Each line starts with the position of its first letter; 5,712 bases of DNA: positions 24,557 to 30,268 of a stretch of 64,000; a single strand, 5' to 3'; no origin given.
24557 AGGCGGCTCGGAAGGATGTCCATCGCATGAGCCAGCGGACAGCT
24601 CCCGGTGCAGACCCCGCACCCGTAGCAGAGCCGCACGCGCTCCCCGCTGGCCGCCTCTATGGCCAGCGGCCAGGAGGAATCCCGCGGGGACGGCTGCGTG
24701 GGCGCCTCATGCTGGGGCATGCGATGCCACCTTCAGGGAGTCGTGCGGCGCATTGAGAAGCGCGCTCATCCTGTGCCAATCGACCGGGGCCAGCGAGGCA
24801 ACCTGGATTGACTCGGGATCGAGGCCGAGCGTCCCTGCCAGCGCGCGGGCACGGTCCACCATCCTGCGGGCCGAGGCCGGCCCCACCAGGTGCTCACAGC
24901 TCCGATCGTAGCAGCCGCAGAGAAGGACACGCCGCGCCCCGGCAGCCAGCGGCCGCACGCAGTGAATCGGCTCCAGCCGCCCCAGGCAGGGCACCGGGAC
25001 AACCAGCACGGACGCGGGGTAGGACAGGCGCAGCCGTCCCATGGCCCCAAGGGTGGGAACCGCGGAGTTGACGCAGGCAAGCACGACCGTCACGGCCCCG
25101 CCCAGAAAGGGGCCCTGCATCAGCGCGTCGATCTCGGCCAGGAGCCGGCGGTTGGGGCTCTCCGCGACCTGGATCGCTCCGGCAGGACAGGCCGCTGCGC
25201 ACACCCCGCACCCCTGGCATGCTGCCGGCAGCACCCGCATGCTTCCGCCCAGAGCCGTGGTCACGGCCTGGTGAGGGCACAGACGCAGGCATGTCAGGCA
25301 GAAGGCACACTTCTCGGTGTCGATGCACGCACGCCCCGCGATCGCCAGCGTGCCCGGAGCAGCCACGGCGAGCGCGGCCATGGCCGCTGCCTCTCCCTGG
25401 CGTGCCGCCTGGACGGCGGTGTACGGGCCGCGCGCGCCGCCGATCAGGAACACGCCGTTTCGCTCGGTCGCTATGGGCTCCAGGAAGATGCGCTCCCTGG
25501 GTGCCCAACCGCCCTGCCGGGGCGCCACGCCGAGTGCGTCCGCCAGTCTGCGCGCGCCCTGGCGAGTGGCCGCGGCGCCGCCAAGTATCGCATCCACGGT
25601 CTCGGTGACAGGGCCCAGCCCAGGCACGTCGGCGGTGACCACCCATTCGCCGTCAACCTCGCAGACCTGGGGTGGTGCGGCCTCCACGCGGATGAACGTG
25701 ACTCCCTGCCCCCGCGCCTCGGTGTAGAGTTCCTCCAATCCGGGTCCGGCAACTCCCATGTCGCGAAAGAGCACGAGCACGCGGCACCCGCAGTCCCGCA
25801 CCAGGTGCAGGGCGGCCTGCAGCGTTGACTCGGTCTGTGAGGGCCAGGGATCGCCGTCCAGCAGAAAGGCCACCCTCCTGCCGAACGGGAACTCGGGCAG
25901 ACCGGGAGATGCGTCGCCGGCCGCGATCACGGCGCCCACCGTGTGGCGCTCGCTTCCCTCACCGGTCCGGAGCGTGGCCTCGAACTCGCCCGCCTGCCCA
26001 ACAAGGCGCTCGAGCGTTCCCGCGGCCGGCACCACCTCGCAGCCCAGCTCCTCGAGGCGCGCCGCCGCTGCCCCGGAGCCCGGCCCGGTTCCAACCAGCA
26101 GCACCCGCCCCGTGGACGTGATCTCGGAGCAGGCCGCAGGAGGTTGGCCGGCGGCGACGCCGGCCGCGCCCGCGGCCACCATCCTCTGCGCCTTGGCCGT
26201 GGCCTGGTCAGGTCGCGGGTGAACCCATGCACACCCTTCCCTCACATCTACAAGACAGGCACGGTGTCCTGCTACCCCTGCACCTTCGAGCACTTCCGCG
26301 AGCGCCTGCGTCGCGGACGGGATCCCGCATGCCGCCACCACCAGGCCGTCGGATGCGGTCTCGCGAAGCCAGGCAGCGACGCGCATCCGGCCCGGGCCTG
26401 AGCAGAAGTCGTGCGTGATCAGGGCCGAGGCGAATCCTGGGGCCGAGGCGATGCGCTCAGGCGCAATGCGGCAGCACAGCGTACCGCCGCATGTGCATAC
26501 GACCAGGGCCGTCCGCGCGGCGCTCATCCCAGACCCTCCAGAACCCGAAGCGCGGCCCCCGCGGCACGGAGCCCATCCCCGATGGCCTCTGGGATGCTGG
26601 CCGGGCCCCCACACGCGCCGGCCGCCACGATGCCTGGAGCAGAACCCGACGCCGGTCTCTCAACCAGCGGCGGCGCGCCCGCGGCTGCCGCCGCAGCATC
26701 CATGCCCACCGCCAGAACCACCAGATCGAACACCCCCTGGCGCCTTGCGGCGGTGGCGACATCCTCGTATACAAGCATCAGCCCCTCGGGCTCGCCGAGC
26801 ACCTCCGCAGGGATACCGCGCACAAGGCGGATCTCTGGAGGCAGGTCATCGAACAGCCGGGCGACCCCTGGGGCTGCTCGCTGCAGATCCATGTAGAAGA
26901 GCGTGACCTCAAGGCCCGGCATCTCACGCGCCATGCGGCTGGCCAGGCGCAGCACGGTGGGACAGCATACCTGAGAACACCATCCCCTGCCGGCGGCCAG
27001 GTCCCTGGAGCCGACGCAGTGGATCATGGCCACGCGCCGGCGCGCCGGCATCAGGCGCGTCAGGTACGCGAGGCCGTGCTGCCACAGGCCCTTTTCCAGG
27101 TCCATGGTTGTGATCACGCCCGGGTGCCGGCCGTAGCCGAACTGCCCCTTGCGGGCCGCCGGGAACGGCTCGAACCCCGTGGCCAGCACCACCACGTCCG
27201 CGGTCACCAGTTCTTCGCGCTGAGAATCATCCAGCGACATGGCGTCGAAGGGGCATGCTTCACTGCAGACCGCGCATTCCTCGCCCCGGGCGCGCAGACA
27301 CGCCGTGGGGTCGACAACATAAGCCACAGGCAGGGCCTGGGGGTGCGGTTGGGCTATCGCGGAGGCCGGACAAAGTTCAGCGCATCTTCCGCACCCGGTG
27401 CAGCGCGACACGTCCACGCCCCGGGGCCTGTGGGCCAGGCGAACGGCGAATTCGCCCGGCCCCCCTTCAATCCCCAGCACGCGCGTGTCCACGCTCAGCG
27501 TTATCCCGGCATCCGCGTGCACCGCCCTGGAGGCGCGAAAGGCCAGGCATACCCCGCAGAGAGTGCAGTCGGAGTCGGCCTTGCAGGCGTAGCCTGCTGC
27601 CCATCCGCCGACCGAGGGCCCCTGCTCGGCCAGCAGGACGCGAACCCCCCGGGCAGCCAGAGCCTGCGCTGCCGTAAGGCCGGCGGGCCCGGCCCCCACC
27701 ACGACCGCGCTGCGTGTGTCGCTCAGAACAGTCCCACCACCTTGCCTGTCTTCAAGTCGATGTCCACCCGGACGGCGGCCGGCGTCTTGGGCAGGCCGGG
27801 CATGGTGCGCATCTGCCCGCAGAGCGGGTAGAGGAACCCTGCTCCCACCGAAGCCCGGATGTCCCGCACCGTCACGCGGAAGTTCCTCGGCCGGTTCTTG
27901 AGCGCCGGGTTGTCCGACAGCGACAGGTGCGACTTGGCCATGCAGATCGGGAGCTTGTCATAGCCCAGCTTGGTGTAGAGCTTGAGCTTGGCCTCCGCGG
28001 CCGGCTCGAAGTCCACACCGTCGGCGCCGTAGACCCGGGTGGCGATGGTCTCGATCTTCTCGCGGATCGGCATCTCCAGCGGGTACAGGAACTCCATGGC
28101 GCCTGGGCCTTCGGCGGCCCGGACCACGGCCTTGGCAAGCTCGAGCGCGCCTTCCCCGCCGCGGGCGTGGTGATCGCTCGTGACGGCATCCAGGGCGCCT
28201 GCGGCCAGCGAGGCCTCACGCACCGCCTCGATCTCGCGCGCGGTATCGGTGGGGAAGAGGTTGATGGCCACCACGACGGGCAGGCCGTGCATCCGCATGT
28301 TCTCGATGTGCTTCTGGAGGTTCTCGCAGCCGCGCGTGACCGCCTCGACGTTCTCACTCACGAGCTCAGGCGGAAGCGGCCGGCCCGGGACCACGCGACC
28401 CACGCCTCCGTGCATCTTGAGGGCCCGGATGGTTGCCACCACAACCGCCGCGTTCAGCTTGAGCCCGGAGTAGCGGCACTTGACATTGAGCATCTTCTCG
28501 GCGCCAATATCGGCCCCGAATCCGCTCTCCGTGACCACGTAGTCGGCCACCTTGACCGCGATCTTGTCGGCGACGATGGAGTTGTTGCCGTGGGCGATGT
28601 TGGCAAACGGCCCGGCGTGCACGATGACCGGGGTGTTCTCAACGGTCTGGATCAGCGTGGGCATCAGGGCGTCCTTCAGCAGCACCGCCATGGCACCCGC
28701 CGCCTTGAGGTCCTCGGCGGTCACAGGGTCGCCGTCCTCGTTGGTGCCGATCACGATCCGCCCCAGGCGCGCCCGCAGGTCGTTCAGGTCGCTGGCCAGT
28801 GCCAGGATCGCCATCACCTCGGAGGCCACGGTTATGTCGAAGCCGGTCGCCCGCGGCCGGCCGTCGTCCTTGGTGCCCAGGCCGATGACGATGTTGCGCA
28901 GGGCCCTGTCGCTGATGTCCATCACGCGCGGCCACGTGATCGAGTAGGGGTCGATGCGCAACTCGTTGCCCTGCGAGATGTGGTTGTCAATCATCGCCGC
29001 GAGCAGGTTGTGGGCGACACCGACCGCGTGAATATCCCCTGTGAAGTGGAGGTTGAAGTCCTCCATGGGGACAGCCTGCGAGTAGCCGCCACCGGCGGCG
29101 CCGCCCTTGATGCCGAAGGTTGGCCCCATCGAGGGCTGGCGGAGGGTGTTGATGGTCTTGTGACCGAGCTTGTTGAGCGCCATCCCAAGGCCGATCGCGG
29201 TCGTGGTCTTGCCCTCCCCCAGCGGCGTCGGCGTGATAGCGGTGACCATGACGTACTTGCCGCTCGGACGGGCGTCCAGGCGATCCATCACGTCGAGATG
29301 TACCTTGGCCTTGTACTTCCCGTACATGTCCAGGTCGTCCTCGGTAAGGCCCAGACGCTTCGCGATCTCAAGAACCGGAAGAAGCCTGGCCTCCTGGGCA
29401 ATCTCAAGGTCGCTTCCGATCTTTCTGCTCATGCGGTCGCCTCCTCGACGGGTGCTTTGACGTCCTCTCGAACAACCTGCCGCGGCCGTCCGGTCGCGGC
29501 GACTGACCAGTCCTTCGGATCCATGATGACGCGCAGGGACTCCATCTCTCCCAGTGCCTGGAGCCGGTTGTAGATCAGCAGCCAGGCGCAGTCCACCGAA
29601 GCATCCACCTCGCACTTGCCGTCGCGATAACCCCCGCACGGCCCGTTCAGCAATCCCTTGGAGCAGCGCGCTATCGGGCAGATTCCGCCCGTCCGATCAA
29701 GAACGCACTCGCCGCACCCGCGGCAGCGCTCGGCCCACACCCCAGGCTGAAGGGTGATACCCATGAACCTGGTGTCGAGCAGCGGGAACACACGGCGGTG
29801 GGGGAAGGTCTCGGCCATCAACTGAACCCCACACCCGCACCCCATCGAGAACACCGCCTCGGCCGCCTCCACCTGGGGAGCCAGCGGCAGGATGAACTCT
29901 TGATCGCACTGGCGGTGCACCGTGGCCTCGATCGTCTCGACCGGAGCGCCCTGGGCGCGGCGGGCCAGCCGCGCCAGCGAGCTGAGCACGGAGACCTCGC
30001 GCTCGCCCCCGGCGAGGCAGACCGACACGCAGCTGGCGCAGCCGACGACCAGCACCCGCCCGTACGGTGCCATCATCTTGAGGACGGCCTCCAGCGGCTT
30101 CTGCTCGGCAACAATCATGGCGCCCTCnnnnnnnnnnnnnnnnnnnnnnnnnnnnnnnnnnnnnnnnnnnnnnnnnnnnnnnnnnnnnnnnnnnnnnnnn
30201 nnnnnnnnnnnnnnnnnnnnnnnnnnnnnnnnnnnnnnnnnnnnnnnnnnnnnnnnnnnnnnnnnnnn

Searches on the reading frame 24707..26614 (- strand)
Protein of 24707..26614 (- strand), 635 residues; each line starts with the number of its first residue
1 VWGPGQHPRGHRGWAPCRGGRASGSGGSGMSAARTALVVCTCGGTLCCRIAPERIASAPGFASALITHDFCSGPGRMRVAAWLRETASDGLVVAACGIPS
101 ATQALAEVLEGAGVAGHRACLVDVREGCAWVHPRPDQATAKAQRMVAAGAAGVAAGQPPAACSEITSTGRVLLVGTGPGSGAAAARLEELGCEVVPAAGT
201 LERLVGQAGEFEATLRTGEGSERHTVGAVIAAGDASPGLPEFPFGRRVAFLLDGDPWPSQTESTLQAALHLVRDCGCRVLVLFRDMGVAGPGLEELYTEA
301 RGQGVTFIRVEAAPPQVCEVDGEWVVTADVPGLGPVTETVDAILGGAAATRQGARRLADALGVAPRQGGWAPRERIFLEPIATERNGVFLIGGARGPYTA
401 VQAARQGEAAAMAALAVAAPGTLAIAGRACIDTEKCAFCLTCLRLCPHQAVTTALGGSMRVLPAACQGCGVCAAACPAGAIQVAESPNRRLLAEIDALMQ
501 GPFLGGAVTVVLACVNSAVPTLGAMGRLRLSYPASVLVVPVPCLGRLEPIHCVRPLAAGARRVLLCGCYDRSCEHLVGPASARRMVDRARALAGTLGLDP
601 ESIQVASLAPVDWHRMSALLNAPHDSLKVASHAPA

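Call 6: search_protein_families(library=pfam, proteins=[window:24707-26614:-], max_evalue=0.0001)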
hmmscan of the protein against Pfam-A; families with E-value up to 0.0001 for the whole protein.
window:24707-26614:- (635 aa): 9 families
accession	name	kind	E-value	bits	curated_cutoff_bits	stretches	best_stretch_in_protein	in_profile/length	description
PF02662.21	FlpD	-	2.3e-22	79.7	22.3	1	510-625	2-117/123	Methyl-viologen-reducing hydrogenase, delta subunit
PF00037.32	Fer4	-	4.5e-09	36.2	21.1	1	462-482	4-24/24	4Fe-4S binding domain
PF12838.12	Fer4_7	-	6.9e-09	36.5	27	0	466-487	2-23/52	4Fe-4S dicluster domain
PF12837.12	Fer4_6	-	1.1e-07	31.9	25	1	460-481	3-24/24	4Fe-4S binding domain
PF14697.11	Fer4_21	-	5.2e-07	30.2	35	1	429-482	1-58/59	4Fe-4S dicluster domain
PF13187.11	Fer4_9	-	1.6e-06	28.5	27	1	435-481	1-52/52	4Fe-4S dicluster domain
PF13237.11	Fer4_10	-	2.6e-06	27.7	25.5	1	431-477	4-53/53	4Fe-4S dicluster domain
PF25160.1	LdpA_Fe-S-bd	-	1.7e-05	24.9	27.6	1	442-483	9-45/49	LdpA Fe-S cluster-binding domain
PF13484.11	Fer4_16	-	6.7e-05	24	30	0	466-484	2-20/66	4Fe-4S double cluster binding domain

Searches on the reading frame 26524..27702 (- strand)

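Call 6: search_protein_families(library=pfam, proteins=[window:26524-27702:-], max_evalue=0.0001)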
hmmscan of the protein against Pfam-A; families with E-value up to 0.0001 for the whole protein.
window:26524-27702:- (392 aa): 6 families
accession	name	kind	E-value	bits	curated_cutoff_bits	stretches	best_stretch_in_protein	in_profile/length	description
PF13450.12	NAD_binding_8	-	1.2e-09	38.8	21.9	1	2-39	2-39/68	NAD(P)-binding Rossmann-like domain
PF00037.32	Fer4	-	2.5e-07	30.7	21.1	1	96-116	3-23/24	4Fe-4S binding domain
PF12837.12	Fer4_6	-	4.7e-06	26.7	25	1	96-116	4-24/24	4Fe-4S binding domain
PF07992.20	Pyr_redox_2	-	5.1e-06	26.6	26.1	0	2-29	6-33/291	Pyridine nucleotide-disulphide oxidoreductase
PF12838.12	Fer4_7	-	7.5e-06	26.8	27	1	100-154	1-52/52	4Fe-4S dicluster domain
PF25160.1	LdpA_Fe-S-bd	-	5.9e-05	23.2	27.6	1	94-118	21-45/49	LdpA Fe-S cluster-binding domain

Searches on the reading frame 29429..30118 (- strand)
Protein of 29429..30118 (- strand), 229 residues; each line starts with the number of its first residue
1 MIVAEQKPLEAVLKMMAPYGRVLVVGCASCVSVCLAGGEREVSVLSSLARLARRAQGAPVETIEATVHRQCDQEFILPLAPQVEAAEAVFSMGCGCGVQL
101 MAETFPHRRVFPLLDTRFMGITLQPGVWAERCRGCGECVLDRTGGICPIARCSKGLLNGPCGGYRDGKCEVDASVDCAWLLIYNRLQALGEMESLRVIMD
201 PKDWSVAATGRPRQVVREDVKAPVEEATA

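Call 7: search_protein_families(library=pfam, proteins=[window:29429-30118:-], max_evalue=0.0001)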
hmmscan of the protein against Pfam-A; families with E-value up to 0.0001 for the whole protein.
window:29429-30118:- (229 aa): 1 family
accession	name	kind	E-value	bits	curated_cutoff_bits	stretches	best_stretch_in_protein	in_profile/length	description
PF12225.13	DUF5981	-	6.1e-36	122.4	23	1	112-205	2-95/95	Methylene-tetrahydrofolate reductase C terminal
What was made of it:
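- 29429..30118 (-): metVa, the second MetV paralogue (229 aa), at the head of the 18-gene run. Pfam DUF5981 6.1e-36 (call 7).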

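Call 19: search_protein_families(library=ncbifam, proteins=[window:29429-30118:-], max_evalue=0.001)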
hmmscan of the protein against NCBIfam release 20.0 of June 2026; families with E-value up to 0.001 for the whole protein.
window:29429-30118:- (229 aa): 0 families
